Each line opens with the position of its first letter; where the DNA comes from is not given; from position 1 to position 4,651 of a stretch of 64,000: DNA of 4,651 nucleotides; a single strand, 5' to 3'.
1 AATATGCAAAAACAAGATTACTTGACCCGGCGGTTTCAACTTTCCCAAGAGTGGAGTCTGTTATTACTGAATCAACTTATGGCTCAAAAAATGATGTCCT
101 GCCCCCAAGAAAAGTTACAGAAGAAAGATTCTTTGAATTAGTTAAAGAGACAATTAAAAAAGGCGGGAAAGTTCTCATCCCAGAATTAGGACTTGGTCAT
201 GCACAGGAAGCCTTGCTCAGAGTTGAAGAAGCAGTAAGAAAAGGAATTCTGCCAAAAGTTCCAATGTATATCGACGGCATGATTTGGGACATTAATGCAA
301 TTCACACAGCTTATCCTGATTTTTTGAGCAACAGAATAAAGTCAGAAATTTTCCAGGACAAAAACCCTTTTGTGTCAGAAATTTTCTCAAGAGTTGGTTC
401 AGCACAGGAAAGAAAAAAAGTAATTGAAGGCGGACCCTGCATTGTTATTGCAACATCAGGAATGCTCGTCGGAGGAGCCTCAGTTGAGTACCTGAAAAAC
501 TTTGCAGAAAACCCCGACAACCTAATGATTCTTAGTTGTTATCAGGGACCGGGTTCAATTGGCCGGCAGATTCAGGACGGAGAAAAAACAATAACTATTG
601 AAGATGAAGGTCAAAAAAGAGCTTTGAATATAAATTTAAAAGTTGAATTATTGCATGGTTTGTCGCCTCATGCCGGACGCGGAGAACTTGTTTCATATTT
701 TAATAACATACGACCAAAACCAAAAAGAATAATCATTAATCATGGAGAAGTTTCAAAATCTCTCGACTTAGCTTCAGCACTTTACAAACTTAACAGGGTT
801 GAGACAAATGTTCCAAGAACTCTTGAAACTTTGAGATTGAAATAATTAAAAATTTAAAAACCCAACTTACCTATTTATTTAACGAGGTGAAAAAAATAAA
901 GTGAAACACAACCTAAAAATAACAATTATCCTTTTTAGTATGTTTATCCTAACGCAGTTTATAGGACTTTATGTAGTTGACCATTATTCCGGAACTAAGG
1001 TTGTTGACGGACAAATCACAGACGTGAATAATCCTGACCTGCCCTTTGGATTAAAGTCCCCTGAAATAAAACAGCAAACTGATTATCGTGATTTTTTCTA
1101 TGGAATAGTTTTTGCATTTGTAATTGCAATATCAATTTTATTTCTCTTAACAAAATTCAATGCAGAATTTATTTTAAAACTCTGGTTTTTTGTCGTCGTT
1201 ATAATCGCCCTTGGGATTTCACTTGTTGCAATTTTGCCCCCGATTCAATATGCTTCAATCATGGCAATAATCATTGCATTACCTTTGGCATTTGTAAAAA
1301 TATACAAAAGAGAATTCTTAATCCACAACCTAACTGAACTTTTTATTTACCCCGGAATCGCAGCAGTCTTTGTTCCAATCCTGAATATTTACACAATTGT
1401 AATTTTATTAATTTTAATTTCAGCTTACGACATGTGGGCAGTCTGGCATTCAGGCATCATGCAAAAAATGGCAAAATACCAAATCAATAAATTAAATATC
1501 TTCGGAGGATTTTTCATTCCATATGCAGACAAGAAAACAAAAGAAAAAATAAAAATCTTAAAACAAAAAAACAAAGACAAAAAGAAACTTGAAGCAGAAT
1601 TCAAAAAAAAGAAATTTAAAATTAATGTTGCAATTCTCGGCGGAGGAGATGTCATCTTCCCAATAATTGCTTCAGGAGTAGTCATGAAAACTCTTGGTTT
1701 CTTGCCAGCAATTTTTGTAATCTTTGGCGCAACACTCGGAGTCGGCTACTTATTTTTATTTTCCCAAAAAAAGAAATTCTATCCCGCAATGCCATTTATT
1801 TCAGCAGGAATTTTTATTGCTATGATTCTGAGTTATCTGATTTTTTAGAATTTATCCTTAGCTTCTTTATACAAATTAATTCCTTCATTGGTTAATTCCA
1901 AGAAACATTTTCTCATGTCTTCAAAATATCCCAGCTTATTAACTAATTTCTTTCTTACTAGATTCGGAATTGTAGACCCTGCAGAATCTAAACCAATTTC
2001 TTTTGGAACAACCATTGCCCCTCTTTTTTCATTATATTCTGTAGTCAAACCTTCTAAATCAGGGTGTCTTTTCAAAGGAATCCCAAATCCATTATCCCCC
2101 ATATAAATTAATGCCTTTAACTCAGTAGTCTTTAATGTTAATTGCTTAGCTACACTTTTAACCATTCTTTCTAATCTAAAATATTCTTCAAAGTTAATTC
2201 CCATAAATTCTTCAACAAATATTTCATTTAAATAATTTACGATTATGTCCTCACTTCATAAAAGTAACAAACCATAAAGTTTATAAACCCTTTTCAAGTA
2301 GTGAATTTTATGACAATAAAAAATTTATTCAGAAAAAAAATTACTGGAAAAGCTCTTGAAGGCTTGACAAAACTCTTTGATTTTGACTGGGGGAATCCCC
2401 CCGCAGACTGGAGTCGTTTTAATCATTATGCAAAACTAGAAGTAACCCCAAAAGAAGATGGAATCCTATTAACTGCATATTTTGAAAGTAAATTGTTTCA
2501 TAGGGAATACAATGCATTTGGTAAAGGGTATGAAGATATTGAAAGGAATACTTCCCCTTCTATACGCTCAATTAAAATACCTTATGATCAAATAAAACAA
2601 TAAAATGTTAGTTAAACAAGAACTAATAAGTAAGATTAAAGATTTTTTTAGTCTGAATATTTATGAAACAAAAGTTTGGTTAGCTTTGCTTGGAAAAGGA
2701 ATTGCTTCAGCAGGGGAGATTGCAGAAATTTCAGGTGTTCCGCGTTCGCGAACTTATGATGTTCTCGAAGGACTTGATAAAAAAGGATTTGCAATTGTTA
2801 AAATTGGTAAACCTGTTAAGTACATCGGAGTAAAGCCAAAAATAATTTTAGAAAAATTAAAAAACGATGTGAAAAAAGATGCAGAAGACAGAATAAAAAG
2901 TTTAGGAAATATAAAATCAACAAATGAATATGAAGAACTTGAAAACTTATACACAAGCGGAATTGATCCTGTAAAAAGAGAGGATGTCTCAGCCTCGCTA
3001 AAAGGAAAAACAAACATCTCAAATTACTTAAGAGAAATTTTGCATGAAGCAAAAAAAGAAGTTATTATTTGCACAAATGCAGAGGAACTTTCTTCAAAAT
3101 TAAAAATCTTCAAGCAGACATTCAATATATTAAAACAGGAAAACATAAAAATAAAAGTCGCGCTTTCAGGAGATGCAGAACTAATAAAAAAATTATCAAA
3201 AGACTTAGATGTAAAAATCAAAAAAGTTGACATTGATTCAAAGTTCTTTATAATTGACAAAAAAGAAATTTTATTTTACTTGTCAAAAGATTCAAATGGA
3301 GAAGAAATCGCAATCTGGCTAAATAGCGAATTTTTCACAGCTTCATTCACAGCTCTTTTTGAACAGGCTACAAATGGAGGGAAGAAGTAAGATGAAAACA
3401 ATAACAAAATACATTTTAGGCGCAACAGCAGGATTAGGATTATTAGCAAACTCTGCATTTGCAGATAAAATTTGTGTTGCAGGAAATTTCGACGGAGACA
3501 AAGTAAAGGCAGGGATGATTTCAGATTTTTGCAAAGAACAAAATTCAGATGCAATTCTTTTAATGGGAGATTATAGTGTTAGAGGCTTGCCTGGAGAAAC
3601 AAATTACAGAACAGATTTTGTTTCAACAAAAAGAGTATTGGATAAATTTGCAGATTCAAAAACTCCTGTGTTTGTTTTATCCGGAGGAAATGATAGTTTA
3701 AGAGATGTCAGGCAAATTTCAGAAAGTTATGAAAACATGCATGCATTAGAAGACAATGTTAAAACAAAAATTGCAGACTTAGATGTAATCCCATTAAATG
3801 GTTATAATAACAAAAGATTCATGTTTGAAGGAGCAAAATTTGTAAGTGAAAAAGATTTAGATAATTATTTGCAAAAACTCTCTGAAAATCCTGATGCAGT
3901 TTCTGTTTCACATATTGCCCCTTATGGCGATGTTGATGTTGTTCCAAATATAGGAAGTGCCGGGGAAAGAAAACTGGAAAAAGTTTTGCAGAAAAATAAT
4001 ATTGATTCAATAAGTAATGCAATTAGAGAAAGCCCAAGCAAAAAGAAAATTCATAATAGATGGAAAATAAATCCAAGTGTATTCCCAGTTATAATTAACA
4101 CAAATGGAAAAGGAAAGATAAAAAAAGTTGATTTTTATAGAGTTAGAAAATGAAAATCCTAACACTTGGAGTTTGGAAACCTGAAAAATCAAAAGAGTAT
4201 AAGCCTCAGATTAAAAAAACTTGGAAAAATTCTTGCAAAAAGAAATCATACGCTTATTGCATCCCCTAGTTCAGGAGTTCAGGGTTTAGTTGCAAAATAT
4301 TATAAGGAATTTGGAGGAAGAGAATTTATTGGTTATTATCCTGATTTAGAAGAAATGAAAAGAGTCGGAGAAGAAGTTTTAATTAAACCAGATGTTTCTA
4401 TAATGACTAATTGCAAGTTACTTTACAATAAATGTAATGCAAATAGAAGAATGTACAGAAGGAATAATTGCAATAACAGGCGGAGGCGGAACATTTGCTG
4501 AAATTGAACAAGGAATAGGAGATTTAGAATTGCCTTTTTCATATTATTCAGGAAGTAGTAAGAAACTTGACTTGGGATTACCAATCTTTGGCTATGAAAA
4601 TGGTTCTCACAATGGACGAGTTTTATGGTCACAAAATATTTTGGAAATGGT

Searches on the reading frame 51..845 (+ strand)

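Call 9: search_protein_families(library=pfam, proteins=[window:51-845:+], max_evalue=0.01)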
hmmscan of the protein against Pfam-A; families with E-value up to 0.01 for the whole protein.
window:51-845:+ (264 aa): 2 families
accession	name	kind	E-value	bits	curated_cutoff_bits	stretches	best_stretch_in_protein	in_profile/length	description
PF10996.14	Beta-Casp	-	3.9e-24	85.9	27.7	1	51-174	1-120/120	Beta-Casp domain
PF07521.17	RMMBL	-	2.3e-10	40.8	21.6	1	193-255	3-63/63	Zn-dependent metallo-hydrolase RNA specificity domain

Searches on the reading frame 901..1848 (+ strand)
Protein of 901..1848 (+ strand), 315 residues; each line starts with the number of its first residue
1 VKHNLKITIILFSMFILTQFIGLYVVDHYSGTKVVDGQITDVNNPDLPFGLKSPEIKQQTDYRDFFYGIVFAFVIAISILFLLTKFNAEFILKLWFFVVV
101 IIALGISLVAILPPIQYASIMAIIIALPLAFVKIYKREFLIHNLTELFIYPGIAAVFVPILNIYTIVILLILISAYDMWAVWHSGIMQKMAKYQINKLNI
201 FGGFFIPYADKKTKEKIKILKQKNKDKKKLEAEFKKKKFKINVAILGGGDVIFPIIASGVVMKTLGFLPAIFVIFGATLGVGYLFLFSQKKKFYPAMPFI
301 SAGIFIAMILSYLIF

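Call 9: search_protein_families(library=pfam, proteins=[window:901-1848:+], max_evalue=0.01)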
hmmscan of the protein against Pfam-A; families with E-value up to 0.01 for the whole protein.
window:901-1848:+ (315 aa): 1 family
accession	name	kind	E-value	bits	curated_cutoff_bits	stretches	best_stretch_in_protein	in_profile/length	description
PF06550.16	SPP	-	1e-11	45.3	23.9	1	62-314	32-280/283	Signal-peptide peptidase, presenilin aspartyl protease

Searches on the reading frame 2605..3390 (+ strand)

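Call 69: search_protein_families(library=pfam, proteins=[window:2605-3390:+], max_evalue=0.001)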
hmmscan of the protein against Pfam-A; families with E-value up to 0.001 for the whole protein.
window:2605-3390:+ (261 aa): 2 families
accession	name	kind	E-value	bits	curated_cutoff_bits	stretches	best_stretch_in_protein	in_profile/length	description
PF01978.25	TrmB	-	1.9e-15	56.9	25.6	1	15-78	4-67/68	Sugar-specific transcriptional regulator TrmB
PF11495.14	Regulator_TrmB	-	4.2e-07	29.9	22.2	1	133-253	6-125/233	Archaeal transcriptional regulator TrmB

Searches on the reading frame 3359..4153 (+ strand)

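Call 69: search_protein_families(library=pfam, proteins=[window:3359-4153:+], max_evalue=0.001)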
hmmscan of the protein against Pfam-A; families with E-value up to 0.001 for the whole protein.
window:3359-4153:+ (264 aa): 1 family
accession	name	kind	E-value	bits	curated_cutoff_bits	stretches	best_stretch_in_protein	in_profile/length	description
PF00149.33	Metallophos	-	7.2e-06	27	21.5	1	56-218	24-183/191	Calcineurin-like phosphoesterase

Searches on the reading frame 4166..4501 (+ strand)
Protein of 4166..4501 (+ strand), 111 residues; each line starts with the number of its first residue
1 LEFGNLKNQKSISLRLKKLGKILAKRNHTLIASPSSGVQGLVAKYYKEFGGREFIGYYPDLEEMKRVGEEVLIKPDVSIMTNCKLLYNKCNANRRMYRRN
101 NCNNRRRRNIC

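Call 69: search_protein_families(library=pfam, proteins=[window:4166-4501:+], max_evalue=0.001)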
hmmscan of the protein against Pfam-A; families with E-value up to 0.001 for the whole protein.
window:4166-4501:+ (111 aa): 1 family
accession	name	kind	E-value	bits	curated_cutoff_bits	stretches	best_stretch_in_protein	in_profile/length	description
PF18306.6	LDcluster4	-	3.4e-05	23.9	26.3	1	13-86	18-85/151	SLOG cluster4 family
